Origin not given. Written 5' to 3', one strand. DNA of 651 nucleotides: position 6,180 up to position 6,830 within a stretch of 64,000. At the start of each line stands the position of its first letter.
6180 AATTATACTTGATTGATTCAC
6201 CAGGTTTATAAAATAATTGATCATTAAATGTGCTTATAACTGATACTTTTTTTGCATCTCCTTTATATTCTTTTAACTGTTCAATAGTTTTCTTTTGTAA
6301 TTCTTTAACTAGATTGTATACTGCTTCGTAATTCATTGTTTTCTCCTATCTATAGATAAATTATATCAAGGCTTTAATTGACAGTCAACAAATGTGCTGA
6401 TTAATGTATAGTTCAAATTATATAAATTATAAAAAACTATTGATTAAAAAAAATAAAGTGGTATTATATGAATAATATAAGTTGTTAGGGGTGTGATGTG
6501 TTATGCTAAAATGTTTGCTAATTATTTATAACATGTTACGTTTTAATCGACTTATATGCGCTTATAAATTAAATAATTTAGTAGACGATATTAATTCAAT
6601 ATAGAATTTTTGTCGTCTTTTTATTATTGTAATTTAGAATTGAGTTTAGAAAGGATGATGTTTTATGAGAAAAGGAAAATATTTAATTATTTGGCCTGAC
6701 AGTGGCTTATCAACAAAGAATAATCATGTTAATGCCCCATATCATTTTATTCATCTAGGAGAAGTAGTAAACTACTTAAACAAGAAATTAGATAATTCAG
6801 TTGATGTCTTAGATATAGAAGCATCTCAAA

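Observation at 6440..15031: Compact cluster of B12-binding radical SAM + glutaminase-less AsnB-like enzyme + MacB-type exporter + DUF218 membrane protein + nitroreductase: candidate uncharacterised modification/export system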

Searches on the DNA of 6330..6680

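Call 25: search_rna_families(source=window, start=6330, end=6680, threshold=evalue, max_evalue=10)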
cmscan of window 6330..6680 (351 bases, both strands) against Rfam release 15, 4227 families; matches with E-value up to 10: 3.
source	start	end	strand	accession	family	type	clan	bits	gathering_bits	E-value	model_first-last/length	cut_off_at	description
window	6334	6400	-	RF02980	freshwater-2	Cis-reg;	-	14.8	49.9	7.9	1-84/84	no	freshwater-2 RNA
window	6482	6534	+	RF00315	snoJ33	Gene; snRNA; snoRNA; CD-box;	-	14.2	45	4.4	1-81/81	no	Small nucleolar RNA J33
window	6334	6371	-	RF03012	Mu-gpT-DE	Gene; sRNA;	-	12.4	49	3.8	1-53/53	no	Mu-gpT-DE RNA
